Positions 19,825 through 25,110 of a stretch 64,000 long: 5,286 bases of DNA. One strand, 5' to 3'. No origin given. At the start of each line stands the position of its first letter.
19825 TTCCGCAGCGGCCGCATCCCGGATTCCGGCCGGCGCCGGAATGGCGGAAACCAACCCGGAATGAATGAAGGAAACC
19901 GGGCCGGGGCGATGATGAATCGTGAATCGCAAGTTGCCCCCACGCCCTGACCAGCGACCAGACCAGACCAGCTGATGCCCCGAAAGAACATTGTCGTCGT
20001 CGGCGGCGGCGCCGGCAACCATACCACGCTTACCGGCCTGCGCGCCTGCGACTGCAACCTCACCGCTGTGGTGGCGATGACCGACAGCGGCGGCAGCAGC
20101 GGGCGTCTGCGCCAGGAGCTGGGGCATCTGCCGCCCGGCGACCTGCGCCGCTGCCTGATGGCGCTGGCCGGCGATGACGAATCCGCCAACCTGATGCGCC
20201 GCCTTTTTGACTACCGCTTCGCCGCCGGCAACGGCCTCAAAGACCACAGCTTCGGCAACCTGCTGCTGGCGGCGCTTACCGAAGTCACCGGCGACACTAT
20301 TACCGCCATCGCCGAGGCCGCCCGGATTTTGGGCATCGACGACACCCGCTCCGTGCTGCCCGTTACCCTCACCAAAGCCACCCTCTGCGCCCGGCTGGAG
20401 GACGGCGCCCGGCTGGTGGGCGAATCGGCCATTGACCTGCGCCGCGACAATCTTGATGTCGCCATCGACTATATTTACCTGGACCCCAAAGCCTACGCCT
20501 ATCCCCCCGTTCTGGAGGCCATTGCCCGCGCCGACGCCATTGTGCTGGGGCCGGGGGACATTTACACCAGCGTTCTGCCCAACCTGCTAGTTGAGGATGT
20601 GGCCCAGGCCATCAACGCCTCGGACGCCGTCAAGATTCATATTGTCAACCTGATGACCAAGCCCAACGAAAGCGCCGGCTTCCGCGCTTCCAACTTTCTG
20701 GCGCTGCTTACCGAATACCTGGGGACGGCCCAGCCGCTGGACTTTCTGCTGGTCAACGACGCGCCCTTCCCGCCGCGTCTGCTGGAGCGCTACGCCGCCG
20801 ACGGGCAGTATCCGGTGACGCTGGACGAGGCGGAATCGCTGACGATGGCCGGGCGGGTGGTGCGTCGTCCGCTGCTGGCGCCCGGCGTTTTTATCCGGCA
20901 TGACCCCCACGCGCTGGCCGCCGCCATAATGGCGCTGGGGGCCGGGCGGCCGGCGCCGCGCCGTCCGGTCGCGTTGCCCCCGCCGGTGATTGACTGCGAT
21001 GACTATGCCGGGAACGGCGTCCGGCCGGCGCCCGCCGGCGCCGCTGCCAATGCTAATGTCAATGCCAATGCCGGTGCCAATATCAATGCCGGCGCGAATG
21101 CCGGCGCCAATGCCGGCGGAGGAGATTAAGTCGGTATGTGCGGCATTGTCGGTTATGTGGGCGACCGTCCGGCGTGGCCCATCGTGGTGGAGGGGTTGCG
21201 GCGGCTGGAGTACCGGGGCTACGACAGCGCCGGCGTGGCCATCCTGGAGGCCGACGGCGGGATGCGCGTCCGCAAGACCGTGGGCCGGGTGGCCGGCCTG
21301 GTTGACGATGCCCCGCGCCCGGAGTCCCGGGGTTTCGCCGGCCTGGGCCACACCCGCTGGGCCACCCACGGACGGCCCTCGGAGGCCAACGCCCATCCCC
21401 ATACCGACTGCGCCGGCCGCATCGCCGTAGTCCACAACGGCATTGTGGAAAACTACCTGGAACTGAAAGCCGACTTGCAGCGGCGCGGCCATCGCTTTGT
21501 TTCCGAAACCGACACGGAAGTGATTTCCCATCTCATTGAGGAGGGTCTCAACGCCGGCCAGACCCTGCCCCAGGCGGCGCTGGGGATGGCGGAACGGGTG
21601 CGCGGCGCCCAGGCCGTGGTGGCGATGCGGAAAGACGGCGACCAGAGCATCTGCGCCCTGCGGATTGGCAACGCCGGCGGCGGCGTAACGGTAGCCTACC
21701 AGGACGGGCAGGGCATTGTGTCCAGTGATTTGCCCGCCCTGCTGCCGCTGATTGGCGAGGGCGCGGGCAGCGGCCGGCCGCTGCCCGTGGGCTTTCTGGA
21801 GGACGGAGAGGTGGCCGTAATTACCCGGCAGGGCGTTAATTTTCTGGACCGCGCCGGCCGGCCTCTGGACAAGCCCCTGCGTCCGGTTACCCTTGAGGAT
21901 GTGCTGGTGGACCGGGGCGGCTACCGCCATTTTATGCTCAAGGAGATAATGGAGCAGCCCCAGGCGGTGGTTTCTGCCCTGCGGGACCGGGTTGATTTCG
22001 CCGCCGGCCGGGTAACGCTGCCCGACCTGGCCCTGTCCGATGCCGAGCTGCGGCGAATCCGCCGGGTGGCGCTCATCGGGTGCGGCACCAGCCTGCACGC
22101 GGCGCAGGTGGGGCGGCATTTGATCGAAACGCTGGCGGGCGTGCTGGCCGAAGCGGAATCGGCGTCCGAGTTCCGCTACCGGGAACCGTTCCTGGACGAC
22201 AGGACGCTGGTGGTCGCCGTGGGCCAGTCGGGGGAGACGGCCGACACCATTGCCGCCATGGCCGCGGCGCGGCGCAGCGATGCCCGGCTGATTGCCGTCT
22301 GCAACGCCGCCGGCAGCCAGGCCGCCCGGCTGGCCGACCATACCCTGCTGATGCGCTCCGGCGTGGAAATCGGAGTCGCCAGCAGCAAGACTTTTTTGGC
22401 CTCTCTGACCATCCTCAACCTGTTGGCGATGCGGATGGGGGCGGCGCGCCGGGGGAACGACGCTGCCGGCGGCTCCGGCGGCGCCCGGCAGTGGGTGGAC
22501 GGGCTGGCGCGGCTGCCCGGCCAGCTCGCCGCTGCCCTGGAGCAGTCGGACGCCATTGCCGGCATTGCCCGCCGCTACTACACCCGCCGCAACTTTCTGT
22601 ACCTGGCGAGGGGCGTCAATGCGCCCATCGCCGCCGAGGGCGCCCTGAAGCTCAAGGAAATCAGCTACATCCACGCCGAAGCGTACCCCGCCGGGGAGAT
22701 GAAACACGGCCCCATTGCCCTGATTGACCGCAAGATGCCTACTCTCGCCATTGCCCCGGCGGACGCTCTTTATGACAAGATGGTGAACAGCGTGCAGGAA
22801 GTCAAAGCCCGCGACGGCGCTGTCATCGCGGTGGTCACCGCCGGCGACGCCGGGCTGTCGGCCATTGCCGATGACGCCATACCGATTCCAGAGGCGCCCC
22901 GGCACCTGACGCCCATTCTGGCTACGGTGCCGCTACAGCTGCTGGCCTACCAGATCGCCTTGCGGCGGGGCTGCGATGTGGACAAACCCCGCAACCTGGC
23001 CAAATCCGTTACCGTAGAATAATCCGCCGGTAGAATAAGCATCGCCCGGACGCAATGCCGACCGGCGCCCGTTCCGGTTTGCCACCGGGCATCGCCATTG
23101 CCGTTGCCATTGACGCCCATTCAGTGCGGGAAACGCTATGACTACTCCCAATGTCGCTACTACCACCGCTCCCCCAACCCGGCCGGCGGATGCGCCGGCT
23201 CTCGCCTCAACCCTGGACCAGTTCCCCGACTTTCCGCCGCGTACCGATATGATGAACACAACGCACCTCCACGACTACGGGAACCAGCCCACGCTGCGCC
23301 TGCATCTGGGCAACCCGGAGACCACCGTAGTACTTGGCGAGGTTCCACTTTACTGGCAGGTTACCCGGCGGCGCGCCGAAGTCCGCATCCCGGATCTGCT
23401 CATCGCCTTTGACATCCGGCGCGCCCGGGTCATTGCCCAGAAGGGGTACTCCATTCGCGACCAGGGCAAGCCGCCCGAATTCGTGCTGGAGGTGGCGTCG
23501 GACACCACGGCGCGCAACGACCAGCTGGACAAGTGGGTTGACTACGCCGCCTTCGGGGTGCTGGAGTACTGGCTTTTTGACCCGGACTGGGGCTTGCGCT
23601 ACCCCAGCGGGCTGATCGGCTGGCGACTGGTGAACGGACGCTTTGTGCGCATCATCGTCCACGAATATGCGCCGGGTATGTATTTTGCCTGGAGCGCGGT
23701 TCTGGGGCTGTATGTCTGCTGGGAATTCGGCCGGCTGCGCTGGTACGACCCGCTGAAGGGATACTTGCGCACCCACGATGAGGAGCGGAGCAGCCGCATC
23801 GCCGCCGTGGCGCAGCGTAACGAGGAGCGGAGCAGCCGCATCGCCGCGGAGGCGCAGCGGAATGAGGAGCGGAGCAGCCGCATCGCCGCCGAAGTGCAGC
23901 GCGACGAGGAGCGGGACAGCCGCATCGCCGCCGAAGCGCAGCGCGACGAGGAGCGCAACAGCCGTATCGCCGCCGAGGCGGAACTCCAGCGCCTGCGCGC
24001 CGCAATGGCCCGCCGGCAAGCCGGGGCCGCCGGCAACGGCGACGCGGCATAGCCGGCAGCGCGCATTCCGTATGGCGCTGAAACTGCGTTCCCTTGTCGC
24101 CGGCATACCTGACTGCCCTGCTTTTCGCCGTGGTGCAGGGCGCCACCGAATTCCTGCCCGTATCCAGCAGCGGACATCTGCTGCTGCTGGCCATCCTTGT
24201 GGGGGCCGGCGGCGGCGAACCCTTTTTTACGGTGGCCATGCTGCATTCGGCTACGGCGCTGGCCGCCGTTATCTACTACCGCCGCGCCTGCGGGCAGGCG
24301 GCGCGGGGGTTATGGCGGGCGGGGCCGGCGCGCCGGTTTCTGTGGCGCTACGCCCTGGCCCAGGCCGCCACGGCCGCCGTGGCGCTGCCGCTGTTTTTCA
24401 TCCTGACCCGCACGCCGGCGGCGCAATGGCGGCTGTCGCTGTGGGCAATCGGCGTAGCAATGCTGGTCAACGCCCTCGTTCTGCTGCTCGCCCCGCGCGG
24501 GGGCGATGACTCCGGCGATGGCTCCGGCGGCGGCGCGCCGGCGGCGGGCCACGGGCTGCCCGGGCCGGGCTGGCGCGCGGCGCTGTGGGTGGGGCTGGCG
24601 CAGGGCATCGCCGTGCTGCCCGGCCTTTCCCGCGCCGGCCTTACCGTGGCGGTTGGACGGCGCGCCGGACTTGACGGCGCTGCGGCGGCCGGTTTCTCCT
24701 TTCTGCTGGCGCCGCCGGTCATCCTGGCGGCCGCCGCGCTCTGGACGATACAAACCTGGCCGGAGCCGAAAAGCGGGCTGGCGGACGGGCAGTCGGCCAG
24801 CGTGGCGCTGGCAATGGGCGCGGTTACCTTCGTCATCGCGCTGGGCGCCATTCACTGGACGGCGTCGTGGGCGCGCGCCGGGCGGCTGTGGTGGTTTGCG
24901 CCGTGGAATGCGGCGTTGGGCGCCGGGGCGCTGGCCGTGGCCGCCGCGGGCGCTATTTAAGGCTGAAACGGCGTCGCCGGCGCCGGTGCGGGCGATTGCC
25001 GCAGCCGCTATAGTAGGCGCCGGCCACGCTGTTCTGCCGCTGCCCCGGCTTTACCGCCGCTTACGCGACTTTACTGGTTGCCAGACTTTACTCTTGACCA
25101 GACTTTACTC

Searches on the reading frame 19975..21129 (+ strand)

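Call 15: search_protein_families(library=pfam, proteins=[window:19975-21129:+], max_evalue=0.001)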
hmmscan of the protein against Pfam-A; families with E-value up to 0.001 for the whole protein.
window:19975-21129:+ (384 aa): 1 family
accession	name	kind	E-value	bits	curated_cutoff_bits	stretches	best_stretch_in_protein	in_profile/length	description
PF01933.23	CofD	-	8.1e-86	288.2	30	1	6-300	1-289/290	2-phospho-L-lactate transferase CofD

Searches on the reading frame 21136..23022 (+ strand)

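Call 15: search_protein_families(library=pfam, proteins=[window:21136-23022:+], max_evalue=0.001)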
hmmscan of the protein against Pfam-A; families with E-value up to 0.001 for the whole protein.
window:21136-23022:+ (628 aa): 3 families
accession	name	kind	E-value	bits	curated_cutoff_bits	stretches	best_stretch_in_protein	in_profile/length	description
PF01380.27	SIS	-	5e-51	172.4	25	2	305-432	2-130/131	SIS domain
PF13522.11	GATase_6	-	5e-18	65.8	27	1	68-171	12-104/130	Glutamine amidotransferase domain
PF13537.11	GATase_7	-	1.8e-12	47.8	25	1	81-174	8-93/123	Glutamine amidotransferase domain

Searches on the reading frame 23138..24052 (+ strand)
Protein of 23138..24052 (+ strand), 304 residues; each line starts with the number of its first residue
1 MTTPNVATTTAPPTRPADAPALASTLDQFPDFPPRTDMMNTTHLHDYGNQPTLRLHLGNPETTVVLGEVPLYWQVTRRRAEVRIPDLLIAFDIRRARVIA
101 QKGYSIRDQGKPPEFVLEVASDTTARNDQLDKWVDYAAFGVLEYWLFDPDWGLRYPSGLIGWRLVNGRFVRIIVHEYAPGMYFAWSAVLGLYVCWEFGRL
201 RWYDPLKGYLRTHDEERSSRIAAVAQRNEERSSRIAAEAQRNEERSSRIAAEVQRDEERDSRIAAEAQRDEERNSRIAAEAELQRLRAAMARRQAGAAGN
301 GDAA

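Call 15: search_protein_families(library=pfam, proteins=[window:23138-24052:+], max_evalue=0.001)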
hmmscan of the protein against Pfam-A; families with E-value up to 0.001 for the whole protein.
window:23138-24052:+ (304 aa): 1 family
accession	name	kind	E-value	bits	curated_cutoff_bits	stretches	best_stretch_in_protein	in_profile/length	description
PF05685.18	Uma2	-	3.9e-12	46.4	27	1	64-150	55-132/172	Putative restriction endonuclease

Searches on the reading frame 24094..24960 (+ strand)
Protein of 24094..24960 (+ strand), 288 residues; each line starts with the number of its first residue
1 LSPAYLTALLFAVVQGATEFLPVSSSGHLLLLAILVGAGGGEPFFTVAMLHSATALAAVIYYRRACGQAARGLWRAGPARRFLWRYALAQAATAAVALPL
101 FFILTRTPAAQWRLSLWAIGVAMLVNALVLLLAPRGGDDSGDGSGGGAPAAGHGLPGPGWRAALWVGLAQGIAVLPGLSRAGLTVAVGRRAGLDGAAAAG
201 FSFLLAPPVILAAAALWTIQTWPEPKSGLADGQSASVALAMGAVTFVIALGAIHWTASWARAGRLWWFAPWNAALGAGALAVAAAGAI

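Call 15: search_protein_families(library=pfam, proteins=[window:24094-24960:+], max_evalue=0.001)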
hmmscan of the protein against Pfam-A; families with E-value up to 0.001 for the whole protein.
window:24094-24960:+ (288 aa): 1 family
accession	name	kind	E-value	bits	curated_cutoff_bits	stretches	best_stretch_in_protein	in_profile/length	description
PF02673.24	BacA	-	2.7e-46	158.8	33.4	1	8-277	1-256/257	Bacitracin resistance protein BacA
